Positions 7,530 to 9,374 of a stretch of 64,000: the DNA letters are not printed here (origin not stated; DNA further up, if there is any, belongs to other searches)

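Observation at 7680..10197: SGNH/GDSL hydrolase fused to a radical SAM domain, translationally coupled to a paralogous stand-alone radical SAM gene inside a glycosyltransferase operon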

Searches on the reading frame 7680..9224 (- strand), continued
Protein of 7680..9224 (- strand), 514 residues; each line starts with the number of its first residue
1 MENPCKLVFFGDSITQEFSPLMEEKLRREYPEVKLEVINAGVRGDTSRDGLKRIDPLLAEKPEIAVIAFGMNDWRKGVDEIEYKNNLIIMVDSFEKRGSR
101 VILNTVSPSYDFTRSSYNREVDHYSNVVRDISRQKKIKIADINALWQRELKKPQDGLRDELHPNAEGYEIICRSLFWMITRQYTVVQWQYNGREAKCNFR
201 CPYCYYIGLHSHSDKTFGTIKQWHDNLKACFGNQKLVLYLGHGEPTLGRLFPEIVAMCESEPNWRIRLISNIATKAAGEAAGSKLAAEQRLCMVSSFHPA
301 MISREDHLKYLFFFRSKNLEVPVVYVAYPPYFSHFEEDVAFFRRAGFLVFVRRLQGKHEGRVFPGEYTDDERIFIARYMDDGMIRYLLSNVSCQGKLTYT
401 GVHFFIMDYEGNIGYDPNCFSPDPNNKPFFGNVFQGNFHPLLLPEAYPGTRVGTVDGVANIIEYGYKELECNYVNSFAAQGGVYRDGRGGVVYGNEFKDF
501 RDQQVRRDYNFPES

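Call 35: list_cluster_members(proteins=[P0001, P0121, P0002, P0007])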
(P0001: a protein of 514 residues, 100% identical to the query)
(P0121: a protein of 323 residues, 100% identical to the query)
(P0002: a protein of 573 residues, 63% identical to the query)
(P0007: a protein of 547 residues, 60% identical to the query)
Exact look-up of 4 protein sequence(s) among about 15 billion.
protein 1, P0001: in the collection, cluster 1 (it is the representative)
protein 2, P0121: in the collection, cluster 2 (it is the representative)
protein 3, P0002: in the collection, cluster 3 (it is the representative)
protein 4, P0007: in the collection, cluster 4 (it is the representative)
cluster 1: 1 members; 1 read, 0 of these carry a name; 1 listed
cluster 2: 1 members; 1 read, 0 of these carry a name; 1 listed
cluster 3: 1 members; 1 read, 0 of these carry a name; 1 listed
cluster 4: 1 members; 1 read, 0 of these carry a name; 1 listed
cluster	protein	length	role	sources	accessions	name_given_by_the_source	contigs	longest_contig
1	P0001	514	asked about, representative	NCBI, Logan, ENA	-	-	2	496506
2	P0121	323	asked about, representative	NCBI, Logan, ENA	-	-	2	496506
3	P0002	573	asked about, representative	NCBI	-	-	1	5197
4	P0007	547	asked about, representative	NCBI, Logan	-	-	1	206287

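Call 42: search_protein_families(library=pfam, proteins=[L066:7070-7987:+, L028:6701-8803:+, L021:11779-13878:+, L016:10001-12655:+, L013:6985-7980:+, L024:11560-12438:+], max_evalue=0.001)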
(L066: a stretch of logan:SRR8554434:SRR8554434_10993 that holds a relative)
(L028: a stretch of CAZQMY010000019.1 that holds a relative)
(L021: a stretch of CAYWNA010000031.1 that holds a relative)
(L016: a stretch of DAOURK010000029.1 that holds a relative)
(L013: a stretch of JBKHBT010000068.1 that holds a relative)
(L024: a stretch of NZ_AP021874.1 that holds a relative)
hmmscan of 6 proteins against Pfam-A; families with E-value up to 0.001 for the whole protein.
L066:7070-7987:+ (305 aa): 1 family
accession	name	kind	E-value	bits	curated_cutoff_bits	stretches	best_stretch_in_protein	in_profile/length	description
PF04055.27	Radical_SAM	-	1.7e-09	38.5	29.5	1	49-157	2-101/166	Radical SAM superfamily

L028:6701-8803:+ (700 aa): 1 family
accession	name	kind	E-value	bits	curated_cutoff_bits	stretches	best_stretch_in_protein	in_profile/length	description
PF04055.27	Radical_SAM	-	1.8e-13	51.4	29.5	1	397-534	3-153/166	Radical SAM superfamily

L021:11779-13878:+ (699 aa): 1 family
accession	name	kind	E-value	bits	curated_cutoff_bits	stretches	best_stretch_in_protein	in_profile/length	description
PF04230.19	PS_pyruv_trans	-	2.4e-33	116.7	25.3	1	16-303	1-278/280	Polysaccharide pyruvyl transferase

L016:10001-12655:+ (884 aa): 8 families
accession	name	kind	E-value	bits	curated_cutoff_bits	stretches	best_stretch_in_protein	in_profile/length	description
PF13472.12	Lipase_GDSL_2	-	6.3e-24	85.9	32.9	1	9-173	1-175/178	GDSL-like Lipase/Acylhydrolase family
PF00657.28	Lipase_GDSL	-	3.7e-14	53.8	23.6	1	7-177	1-204/208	GDSL-like Lipase/Acylhydrolase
PF08241.18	Methyltransf_11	-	3.3e-09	37.7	21.2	1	695-766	30-95/95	Methyltransferase domain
PF04311.20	DUF459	-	1.1e-07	31.9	27.2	1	6-165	1-166/197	Protein of unknown function (DUF459)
PF08242.18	Methyltransf_12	-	5e-07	30.8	30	1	674-764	11-98/98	Methyltransferase domain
PF13649.12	Methyltransf_25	-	7.7e-07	30.2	27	1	679-762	16-97/97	Methyltransferase domain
PF13489.12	Methyltransf_23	-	3e-06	27.5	27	1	714-809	66-152/164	Methyltransferase domain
PF20922.3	Anamorsin_N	-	0.00016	21.9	27.1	1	718-773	40-94/163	Anamorsin, N-terminal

L013:6985-7980:+ (331 aa): 2 families
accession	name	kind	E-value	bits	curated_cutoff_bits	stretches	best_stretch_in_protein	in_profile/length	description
PF04055.27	Radical_SAM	-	2e-10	41.5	29.5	1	40-178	5-153/166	Radical SAM superfamily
PF13353.11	Fer4_12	-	0.00032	21.4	22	1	41-129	14-99/137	4Fe-4S single cluster domain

L024:11560-12438:+ (292 aa): 2 families
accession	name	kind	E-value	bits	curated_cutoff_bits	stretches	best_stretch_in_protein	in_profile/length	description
PF04055.27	Radical_SAM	-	2.2e-16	60.9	29.5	1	18-154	4-153/166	Radical SAM superfamily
PF13353.11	Fer4_12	-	0.00029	21.6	22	1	18-83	12-77/137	4Fe-4S single cluster domain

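Call 49: find_encoding_contigs(protein=P0112, flank=10000, max_places=1)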
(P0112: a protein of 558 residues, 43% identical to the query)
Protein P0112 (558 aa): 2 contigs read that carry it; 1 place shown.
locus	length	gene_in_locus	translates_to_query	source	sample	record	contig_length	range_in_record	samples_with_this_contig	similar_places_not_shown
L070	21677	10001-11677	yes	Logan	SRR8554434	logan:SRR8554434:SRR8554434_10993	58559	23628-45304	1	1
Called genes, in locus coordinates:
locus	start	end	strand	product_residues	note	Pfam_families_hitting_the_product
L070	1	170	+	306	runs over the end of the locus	-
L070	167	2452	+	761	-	PF04055:Radical_SAM, PF04230:PS_pyruv_trans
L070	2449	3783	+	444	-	PF00534:Glycos_transf_1, PF13692:Glyco_trans_1_4, PF13524:Glyco_trans_1_2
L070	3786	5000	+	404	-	PF03848:TehB, PF05401:NodS (weak), PF05175:MTS, PF13489:Methyltransf_23, PF13847:Methyltransf_31, PF08241:Methyltransf_11, PF08242:Methyltransf_12, PF13649:Methyltransf_25, +3 more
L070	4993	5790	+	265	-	PF05050:Methyltransf_21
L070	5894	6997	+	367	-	PF01041:DegT_DnrJ_EryC1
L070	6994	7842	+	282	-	PF01061:ABC2_membrane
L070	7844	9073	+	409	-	PF00005:ABC_tran, PF13304:AAA_21 (faint), PF14524:Wzt_C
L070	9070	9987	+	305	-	PF04055:Radical_SAM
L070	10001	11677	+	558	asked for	PF00657:Lipase_GDSL, PF04311:DUF459 (weak), PF13472:Lipase_GDSL_2, PF25182:NonGDSL, PF04055:Radical_SAM (weak)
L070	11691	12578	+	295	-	PF04230:PS_pyruv_trans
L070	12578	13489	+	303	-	PF00535:Glycos_transf_2, PF10111:Glyco_tranf_2_2, PF13641:Glyco_tranf_2_3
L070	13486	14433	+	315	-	PF00535:Glycos_transf_2, PF10111:Glyco_tranf_2_2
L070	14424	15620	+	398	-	PF26337:Gtf3_C (weak)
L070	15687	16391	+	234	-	-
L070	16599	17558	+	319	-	PF05050:Methyltransf_21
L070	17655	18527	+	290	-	PF00535:Glycos_transf_2, PF10111:Glyco_tranf_2_2 (weak), PF13641:Glyco_tranf_2_3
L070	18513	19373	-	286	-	PF00535:Glycos_transf_2, PF10111:Glyco_tranf_2_2, PF13506:Glyco_transf_21, PF13641:Glyco_tranf_2_3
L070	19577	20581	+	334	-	PF04055:Radical_SAM (weak), PF13186:SPASM (weak)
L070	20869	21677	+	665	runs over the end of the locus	PF13407:Peripla_BP_4, PF00989:PAS (weak), PF13426:PAS_9, PF00512:HisKA, PF02518:HATPase_c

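Call 56: search_protein_families(library=pfam, proteins=[L024:2915-4345:+, L024:4345-5700:+, L024:5871-8870:+, L024:12472-13311:+, L024:13293-14405:+, L024:14390-14944:+, L024:14954-15865:+, L024:15858-17201:+, L024:17198-18484:+, L024:18491-20125:+], max_evalue=0.0001)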
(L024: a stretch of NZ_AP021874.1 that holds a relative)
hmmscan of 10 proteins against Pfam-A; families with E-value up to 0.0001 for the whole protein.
L024:2915-4345:+ (476 aa): 0 families

L024:4345-5700:+ (451 aa): 0 families

L024:5871-8870:+ (999 aa): 2 families
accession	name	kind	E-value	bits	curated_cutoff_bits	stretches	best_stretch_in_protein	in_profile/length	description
PF04055.27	Radical_SAM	-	6.1e-19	69.2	29.5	1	669-800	3-142/166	Radical SAM superfamily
PF13186.11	SPASM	-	9.2e-06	26.3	21.5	1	914-978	1-67/67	Iron-sulfur cluster-binding domain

L024:12472-13311:+ (279 aa): 2 families
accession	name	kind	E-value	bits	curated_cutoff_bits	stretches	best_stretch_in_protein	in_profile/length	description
PF00483.29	NTP_transferase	-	9.1e-22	78.3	21.2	1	9-208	2-190/245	Nucleotidyl transferase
PF12804.13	NTP_transf_3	-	4.9e-07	30.5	27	1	9-67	1-52/160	MobA-like NTP transferase domain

L024:13293-14405:+ (370 aa): 5 families
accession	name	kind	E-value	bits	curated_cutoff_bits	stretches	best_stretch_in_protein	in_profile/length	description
PF16363.11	GDP_Man_Dehyd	-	3.9e-30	105.9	27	1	20-326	1-324/332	GDP-mannose 4,6 dehydratase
PF01370.27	Epimerase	-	3.1e-29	102.5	20.9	1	19-250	1-224/240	NAD dependent epimerase/dehydratase family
PF02719.21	Polysacc_synt_2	-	3.8e-13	49.7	20.2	1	64-143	56-134/293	Polysaccharide biosynthesis protein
PF04321.23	RmlD_sub_bind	-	4.6e-07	29.6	27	1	18-171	2-134/287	RmlD substrate binding domain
PF01073.25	3Beta_HSD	-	4.2e-06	26.4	22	1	20-137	1-116/280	3-beta hydroxysteroid dehydrogenase/isomerase family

L024:14390-14944:+ (184 aa): 1 family
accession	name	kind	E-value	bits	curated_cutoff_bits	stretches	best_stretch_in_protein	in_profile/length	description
PF00908.23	dTDP_sugar_isom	-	4.3e-55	186.4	27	1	10-177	2-168/168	dTDP-4-dehydrorhamnose 3,5-epimerase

L024:14954-15865:+ (303 aa): 4 families
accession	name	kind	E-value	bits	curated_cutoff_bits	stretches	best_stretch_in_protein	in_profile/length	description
PF01370.27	Epimerase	-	1e-33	117.2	20.9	1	3-218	1-231/240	NAD dependent epimerase/dehydratase family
PF16363.11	GDP_Man_Dehyd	-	1.3e-16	61.4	27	2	126-292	146-331/332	GDP-mannose 4,6 dehydratase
PF04321.23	RmlD_sub_bind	-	3.7e-07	29.9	27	1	1-250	1-235/287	RmlD substrate binding domain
PF07993.18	NAD_binding_4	-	2.3e-05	24.1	20.1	0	5-26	1-22/258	Male sterility protein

L024:15858-17201:+ (447 aa): 1 family
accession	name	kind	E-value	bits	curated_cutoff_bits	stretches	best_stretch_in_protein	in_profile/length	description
PF01041.23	DegT_DnrJ_EryC1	-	3.1e-88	296.9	19.8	1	47-436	6-359/360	DegT/DnrJ/EryC1/StrS aminotransferase family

L024:17198-18484:+ (428 aa): 3 families
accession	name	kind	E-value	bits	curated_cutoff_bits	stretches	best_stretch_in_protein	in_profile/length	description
PF01593.30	Amino_oxidase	-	4e-17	63.1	19.8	1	9-283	1-294/443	Flavin containing amine oxidoreductase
PF13450.12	NAD_binding_8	-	4.9e-16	59.2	21.9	1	4-66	1-65/68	NAD(P)-binding Rossmann-like domain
PF01266.30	DAO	-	3.5e-05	24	27.9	1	2-35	2-35/353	FAD dependent oxidoreductase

L024:18491-20125:+ (544 aa): 0 families

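Call 71: search_protein_families(library=pfam, proteins=[L005:6864-9008:+], max_evalue=0.001)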
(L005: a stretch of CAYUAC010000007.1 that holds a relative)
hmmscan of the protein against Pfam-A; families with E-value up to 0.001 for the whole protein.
L005:6864-9008:+ (714 aa): 3 families
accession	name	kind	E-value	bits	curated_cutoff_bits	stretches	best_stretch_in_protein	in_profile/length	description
PF04055.27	Radical_SAM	-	3e-13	50.7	29.5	1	23-174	2-165/166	Radical SAM superfamily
PF00535.33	Glycos_transf_2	-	1.6e-11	44.9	23.3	1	487-604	1-127/168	Glycosyl transferase family 2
PF13641.12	Glyco_tranf_2_3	-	0.00018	22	27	1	487-617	4-132/230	Glycosyltransferase like family 2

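Call 72: search_protein_families(library=padloc, proteins=[window:7680-9224:-], max_evalue=0.001)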
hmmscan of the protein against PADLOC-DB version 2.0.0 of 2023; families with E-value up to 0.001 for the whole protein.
window:7680-9224:- (514 aa): 1 family
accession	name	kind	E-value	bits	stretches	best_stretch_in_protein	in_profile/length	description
PDLC02903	pVip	-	1.4e-05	22.7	1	196-271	9-77/257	Viperins not associated with kinases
